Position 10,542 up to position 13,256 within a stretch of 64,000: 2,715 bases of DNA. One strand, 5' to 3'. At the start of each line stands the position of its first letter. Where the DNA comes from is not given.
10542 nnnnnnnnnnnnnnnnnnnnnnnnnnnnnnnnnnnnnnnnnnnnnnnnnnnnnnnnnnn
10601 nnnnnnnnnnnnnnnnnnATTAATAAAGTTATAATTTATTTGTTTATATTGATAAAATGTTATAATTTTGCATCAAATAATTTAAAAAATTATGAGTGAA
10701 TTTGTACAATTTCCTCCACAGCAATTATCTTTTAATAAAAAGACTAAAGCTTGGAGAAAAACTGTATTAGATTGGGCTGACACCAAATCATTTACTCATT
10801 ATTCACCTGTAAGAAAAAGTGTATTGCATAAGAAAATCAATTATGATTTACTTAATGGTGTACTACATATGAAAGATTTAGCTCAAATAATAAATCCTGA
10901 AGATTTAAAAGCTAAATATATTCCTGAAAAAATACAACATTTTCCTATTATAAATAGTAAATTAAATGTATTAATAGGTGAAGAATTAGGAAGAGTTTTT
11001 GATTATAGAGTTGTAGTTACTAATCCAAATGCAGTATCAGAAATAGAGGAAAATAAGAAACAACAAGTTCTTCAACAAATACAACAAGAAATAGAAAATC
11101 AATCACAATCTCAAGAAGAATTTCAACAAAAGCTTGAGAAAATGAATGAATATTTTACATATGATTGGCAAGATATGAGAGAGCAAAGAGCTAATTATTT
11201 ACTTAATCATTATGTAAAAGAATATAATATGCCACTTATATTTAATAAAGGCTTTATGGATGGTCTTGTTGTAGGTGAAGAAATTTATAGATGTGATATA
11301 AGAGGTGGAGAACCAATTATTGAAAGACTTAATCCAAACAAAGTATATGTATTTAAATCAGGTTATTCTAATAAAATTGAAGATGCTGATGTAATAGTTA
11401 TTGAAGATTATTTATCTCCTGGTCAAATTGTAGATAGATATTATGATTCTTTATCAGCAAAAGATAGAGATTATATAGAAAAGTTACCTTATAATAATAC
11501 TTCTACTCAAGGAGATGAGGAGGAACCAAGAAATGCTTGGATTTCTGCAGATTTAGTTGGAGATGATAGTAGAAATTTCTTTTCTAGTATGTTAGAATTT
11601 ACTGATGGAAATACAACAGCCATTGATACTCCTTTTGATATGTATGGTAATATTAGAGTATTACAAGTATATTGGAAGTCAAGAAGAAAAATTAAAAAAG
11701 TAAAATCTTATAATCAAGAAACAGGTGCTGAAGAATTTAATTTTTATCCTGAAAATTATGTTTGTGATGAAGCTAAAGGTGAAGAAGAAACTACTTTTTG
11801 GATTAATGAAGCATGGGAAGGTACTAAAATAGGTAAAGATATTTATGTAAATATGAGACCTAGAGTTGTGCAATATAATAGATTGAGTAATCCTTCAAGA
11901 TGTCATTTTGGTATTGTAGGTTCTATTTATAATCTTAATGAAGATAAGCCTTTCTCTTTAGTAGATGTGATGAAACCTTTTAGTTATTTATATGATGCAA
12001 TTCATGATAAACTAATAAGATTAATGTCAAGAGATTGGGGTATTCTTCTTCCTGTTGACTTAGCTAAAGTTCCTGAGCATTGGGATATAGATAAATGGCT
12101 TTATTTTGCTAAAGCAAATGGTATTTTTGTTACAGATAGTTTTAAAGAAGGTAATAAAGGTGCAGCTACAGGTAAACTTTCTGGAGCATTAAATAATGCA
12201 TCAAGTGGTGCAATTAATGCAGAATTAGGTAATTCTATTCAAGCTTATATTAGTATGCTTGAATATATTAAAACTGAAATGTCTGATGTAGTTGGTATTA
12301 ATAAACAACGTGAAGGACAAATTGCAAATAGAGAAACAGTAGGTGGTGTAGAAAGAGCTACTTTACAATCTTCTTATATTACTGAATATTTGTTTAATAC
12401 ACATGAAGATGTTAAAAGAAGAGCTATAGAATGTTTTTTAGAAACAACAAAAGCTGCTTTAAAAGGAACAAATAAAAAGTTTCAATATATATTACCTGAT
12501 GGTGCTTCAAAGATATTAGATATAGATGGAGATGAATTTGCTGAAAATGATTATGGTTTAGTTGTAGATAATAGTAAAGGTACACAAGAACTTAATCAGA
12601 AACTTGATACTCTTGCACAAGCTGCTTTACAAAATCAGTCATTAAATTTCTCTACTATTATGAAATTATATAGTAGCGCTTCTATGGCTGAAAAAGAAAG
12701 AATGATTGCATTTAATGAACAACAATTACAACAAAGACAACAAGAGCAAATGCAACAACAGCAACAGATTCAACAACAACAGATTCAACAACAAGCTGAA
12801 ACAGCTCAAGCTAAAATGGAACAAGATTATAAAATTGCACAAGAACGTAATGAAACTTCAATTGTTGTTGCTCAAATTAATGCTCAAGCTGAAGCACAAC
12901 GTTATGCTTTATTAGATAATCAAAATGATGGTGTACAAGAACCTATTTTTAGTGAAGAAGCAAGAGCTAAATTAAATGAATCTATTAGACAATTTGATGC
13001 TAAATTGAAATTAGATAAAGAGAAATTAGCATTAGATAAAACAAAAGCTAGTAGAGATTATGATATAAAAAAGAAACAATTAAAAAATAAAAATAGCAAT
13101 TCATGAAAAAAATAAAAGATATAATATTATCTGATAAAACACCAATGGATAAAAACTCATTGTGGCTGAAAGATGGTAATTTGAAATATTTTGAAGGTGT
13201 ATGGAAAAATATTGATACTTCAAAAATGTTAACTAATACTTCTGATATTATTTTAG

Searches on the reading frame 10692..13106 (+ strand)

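Call 10: search_protein_families(library=phrogs, proteins=[window:10692-13106:+])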
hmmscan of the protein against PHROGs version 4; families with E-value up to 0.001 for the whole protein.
window:10692-13106:+ (804 aa): 3 families
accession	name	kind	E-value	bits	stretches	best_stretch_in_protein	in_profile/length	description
phrog_6547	-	head and packaging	7.4e-142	475.1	1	6-800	8-813/827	portal protein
phrog_156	-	head and packaging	1.3e-07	31.4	1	517-756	388-642/681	portal protein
phrog_332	-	connector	1.4e-05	24.7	1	510-714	346-547/560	head-tail adaptor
